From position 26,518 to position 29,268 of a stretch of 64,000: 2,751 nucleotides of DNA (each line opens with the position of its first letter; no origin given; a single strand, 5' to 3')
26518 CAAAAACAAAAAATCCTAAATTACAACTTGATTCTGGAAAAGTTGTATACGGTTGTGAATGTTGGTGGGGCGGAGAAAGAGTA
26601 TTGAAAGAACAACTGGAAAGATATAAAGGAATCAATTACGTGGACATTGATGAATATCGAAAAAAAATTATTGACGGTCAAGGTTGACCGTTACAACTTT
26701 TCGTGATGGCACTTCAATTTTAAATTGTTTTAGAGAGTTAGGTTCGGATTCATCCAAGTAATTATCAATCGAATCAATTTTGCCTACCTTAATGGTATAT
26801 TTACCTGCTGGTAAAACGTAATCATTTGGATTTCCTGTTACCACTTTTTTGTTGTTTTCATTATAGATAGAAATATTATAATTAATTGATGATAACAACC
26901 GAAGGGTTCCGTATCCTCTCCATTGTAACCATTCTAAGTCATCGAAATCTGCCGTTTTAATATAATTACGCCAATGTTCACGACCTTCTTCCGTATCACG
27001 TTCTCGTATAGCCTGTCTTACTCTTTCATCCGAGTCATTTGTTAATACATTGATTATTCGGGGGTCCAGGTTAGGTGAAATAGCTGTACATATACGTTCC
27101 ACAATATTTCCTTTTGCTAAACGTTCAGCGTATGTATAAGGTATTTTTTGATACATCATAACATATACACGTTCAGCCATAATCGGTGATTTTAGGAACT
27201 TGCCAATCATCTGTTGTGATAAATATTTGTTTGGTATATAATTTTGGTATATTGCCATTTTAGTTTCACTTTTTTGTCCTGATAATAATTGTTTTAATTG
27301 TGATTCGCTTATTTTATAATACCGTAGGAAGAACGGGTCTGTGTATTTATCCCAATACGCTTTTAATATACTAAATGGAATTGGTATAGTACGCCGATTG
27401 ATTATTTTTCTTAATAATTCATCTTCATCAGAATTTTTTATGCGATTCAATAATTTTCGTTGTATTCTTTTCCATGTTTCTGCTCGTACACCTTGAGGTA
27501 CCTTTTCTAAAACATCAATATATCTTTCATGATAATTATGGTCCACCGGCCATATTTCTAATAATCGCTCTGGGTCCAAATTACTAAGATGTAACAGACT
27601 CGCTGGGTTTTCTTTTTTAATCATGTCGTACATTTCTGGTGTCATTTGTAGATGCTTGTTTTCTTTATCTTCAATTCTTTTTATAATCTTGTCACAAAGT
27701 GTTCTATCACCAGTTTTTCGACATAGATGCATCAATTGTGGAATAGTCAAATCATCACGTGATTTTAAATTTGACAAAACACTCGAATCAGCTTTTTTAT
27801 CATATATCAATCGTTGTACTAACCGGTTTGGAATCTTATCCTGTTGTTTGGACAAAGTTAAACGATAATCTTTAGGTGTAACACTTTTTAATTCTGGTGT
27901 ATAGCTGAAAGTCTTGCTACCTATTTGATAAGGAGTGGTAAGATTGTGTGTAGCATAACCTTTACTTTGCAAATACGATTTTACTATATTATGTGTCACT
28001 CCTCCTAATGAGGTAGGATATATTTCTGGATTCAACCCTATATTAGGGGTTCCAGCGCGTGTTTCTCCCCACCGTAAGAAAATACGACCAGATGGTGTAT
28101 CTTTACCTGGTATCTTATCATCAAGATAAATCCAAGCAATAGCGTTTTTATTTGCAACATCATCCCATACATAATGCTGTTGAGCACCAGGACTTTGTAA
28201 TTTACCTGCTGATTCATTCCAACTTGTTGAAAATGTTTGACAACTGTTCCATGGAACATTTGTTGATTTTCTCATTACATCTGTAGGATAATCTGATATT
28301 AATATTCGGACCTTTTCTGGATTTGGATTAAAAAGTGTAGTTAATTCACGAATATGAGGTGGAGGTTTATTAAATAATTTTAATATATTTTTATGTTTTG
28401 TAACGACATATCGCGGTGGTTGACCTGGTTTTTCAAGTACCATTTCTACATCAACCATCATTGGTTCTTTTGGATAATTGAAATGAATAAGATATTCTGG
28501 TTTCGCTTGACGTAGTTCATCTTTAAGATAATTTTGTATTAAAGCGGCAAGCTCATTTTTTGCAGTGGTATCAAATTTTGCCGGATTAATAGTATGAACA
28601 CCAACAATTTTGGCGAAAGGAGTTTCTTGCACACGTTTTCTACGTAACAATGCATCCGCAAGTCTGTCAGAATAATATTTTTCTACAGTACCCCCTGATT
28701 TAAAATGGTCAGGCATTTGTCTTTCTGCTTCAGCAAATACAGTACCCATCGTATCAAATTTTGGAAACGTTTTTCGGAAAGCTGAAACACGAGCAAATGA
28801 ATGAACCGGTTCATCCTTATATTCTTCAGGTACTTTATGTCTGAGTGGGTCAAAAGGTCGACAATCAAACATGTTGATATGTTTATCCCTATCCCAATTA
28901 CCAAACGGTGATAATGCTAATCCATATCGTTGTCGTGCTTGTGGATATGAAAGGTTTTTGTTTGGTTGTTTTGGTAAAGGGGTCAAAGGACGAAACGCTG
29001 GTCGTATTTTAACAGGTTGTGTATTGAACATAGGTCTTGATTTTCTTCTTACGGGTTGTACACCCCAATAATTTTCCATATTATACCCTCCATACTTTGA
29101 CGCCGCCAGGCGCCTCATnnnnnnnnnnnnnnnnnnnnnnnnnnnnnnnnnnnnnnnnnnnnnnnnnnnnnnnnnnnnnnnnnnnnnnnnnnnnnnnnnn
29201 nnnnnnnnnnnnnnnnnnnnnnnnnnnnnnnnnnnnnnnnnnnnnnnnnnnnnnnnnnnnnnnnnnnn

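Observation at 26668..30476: Inverted two-gene module encoding large LRV/HEAT-repeat proteins, with its own divergent promoter and hairpin + T8 terminator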

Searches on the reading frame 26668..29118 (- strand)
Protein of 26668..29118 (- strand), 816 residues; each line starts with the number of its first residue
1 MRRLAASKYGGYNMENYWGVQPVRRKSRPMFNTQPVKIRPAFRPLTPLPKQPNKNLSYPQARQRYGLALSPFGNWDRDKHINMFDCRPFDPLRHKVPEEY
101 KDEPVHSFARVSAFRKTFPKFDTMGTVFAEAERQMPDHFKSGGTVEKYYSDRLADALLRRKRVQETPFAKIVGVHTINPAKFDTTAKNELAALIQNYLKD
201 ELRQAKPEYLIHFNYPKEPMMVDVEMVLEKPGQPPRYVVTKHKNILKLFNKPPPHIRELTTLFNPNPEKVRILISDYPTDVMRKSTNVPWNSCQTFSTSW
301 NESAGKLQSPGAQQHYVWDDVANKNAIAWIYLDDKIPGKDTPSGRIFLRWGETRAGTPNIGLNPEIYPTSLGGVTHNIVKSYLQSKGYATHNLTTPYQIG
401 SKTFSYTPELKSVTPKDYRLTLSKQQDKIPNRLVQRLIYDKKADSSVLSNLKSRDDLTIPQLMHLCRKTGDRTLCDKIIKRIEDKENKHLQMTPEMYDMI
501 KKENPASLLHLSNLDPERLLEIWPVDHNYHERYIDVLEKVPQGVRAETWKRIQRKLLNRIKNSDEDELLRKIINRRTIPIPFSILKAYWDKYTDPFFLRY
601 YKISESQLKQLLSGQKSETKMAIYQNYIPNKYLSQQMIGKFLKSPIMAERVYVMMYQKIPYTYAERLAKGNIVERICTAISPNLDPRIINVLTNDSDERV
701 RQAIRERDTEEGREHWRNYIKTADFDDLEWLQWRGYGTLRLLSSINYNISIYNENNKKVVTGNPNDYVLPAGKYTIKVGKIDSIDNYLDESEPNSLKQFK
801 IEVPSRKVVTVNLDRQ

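Call 7: search_protein_families(library=pfam, proteins=[window:26668-29118:-], max_evalue=1)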
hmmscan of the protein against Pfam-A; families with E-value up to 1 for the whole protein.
window:26668-29118:- (816 aa): 1 family
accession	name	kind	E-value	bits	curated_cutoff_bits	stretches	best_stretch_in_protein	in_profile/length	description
PF05698.19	Trigger_C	-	0.03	14.8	22.7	1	544-617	5-77/162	Bacterial trigger factor protein (TF) C-terminus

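Call 8: search_protein_families(library=phrogs, proteins=[window:26668-29118:-], max_evalue=1)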
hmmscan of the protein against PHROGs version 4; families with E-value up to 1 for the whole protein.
window:26668-29118:- (816 aa): 1 family
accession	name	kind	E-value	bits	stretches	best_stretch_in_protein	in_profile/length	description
phrog_38813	-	unknown function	0.15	13.3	0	331-351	11-31/50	-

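Call 10: search_dna_similar(query=window:26668-29079:-, collection=phages, mode=protein, max_evalue=0.001)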
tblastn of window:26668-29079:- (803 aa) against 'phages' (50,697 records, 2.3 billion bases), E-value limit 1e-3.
No match.

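Call 14: find_homologous_proteins(query=window:26671-29079:-)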
Query window:26671-29079:- (803 aa): 14 proteins with E <= 0.001 among 8000 candidates.
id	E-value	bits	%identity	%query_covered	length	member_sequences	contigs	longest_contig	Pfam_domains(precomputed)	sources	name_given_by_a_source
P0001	0.0e+0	1865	100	100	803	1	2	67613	-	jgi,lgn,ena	-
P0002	2.2e-78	283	40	48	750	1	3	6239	PF10098.15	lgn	-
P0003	4.0e-72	262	37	55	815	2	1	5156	PF10098.15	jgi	-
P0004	5.1e-64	235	37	56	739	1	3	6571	PF01816.24,PF10098.15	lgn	-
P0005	1.2e-60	224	30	88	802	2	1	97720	-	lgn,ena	-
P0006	9.6e-54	201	36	49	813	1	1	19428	PF10098.15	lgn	-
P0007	2.0e-51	193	36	44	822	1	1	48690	PF10098.15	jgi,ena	-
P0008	7.0e-48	182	33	48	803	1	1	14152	PF10098.15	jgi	-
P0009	9.2e-47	178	34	48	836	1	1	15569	PF01816.24,PF02985.29,PF10098.15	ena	-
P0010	3.1e-46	176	33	56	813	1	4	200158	PF10098.15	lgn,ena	-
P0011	1.5e-45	174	33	56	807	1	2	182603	-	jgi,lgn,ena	-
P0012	1.5e-42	164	29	66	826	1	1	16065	-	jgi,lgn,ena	-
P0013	2.7e-41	160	32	45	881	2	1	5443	-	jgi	-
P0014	1.3e-37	148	32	48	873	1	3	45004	-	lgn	-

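Call 16: find_encoding_contigs(protein=P0001, flank=10000, max_places=3)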
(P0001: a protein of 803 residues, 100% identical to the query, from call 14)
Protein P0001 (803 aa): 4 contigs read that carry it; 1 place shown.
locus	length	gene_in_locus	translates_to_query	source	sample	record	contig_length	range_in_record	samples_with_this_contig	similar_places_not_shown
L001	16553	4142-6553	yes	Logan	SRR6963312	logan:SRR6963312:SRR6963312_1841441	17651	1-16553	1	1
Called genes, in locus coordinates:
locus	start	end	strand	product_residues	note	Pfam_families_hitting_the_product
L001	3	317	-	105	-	?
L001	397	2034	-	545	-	PF01145:Band_7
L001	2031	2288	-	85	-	-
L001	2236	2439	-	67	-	-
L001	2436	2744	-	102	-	-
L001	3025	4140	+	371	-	-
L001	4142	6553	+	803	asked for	-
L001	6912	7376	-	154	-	-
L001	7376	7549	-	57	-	-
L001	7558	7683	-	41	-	-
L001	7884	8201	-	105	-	-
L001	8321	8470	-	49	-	-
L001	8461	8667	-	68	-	-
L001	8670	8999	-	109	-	-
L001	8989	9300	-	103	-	-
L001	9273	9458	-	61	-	-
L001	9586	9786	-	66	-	-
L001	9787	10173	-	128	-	-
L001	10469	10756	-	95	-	-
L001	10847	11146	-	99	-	-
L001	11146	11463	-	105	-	-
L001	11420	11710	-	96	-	-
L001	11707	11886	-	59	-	-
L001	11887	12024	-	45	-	-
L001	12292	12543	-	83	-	-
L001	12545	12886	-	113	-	-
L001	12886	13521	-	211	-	-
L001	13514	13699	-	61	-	-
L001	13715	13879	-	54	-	-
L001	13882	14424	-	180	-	-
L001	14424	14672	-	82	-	-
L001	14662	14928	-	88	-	-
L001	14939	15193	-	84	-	-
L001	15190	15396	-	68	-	-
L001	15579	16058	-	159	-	-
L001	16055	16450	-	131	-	-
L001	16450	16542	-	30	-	-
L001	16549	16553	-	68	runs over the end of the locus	-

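Call 19: search_protein_families(library=pfam, alignment_id=A2, max_evalue=0.01)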
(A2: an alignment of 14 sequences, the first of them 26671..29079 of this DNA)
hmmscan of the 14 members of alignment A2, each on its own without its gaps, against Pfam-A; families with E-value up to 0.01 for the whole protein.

A. member 1, window:26671-29079:- (803 aa): 0 families

B. families by the number of members that match (of 14 scanned): 4 families
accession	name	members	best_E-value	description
PF10098.14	DUF2336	11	3.5e-11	Uncharacterised protein conserved in bacteria (DUF2336)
PF01816.23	LRV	3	2.1e-08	Leucine rich repeat variant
PF02985.28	HEAT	3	2.6e-06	HEAT repeat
PF13646.12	HEAT_2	3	0.00024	HEAT repeats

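Call 28: find_encoding_contigs(protein=P0010, flank=10000, max_places=2)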
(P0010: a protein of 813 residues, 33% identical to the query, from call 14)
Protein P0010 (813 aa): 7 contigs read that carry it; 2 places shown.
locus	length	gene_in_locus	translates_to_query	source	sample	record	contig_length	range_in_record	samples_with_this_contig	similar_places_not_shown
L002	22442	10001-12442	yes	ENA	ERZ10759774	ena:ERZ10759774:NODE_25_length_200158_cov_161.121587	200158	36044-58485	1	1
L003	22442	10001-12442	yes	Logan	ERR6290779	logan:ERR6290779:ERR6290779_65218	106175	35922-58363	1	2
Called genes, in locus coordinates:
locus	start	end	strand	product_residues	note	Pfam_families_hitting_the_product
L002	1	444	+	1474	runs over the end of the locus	-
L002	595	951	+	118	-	-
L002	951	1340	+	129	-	-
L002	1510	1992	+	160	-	-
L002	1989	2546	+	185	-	-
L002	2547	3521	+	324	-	-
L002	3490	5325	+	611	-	-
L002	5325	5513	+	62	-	-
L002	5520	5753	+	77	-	-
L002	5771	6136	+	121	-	-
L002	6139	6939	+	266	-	-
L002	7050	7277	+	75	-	-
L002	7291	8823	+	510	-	-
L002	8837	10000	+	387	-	-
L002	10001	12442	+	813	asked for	PF10098:DUF2336 (faint)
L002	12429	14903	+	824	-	-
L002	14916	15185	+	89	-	-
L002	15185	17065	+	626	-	PF01364:Peptidase_C25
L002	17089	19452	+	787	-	-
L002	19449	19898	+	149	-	-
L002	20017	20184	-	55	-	-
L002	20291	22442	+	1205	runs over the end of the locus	PF07581:Glug (faint)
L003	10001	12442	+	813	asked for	PF10098:DUF2336 (faint)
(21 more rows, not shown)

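Call 29: find_encoding_contigs(protein=P0004, flank=10000, max_places=2)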
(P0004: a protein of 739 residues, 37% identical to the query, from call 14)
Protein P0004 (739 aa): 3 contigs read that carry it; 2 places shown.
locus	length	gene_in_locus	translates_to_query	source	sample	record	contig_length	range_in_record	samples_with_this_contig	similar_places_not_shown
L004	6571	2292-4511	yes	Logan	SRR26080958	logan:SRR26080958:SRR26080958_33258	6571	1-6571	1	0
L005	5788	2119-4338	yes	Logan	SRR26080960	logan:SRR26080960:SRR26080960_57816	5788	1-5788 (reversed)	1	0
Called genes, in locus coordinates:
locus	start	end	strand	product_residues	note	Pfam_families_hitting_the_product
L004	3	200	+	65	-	?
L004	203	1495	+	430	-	-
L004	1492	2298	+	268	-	-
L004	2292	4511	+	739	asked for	PF01816:LRV (faint), PF10098:DUF2336 (weak)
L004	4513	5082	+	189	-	-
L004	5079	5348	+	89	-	-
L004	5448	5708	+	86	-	-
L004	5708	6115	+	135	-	-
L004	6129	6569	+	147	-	?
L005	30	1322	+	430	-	-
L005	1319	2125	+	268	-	-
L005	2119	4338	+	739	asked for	PF01816:LRV (faint), PF10098:DUF2336 (weak)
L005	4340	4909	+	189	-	-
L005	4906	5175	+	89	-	-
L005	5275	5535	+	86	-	-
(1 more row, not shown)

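Call 58: predict_structure(alignment_id=A5)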
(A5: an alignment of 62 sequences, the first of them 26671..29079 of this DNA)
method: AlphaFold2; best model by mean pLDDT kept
length: 803 residues; sequences in the alignment: 62
mean_pLDDT: 77.0   pTM: 0.57
mean pLDDT of the five models: 77.0, 73.9, 73.4, 73.2, 72.2
residues with pLDDT >= 90: 272; 70-90: 279; 50-70: 138; < 50: 114
segments of 3 or more residues with pLDDT < 50: 1-4, 11-29, 563-575, 577-587, 705-735, 751-753, 767-783, 792-803
pLDDT, mean of each block of 10 residues (from residue 1): 50 44 46 84 87 92 84 78 80 81 66 92 88 91 97 96 84 70 93 94 89 92 93 93 87 83 97 89 90 79 96 96 93 97 97 82 90 96 95 79 88 87 91 94 93 92 90 82 89 79 75 55 57 67 64 67 50 46 45 80 69 69 87 80 85 84 75 84 83 65 48 38 34 55 68 59 57 35 54 44 32
secondary structure, 60 per line:
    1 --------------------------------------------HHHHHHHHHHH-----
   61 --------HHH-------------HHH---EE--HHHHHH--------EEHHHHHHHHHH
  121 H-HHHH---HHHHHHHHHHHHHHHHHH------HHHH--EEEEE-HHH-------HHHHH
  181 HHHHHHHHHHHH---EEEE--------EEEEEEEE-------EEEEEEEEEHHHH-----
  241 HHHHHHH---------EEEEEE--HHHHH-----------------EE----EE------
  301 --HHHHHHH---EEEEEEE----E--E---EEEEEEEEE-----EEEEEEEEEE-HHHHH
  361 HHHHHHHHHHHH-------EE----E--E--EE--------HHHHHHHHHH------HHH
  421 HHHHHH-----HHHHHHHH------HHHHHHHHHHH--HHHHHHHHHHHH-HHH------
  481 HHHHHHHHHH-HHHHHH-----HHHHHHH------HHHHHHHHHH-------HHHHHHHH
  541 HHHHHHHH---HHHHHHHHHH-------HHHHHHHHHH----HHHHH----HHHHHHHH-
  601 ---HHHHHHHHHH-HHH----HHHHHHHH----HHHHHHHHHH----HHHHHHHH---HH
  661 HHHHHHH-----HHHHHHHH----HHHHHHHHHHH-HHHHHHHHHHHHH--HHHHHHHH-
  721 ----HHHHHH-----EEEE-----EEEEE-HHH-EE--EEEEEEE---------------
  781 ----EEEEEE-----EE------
elements in order (helices of 4 or more, strands of 3 or more residues): H45-55 H95-100 H111-121 H123-126 H130-147 H154-157 E160-164 H176-192 E196-199 E208-215 E223-231 H232-235 H241-247 E257-262 H265-269 H303-309 E313-319 E331-339 E345-354 H356-372 H402-411 H418-426 H432-439 H446-456 H459-470 H481-490 H492-497 H503-509 H516-525 H533-548 H552-561 H569-578 H583-587 H592-599 H604-613 H622-629 H634-643 H648-655 H659-667 H673-680 H685-695 H697-709 H712-719 H725-730 E736-739 E745-749 E759-765 E785-790

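Call 64: search_protein_families(library=pfam, proteins=[L004:1492-2298:+, L004:4513-5082:+, L002:3490-5325:+, L002:2547-3521:+, L002:8837-10000:+, L002:7291-8823:+], max_evalue=0.01)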
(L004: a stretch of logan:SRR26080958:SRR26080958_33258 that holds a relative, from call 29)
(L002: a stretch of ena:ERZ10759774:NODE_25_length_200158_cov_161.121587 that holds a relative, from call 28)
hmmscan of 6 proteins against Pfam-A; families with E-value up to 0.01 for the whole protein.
L004:1492-2298:+ (268 aa): 1 family
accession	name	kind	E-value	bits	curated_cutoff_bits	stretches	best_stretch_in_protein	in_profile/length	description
PF04389.22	Peptidase_M28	-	0.0074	16.5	21.3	0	54-178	15-129/193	Peptidase family M28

L004:4513-5082:+ (189 aa): 0 families

L002:3490-5325:+ (611 aa): 1 family
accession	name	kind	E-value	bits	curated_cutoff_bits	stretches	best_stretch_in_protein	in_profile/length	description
PF14947.12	HTH_45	-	0.0035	17.8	25.5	0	484-516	40-71/77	Winged helix-turn-helix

L002:2547-3521:+ (324 aa): 0 families

L002:8837-10000:+ (387 aa): 0 families

L002:7291-8823:+ (510 aa): 0 families
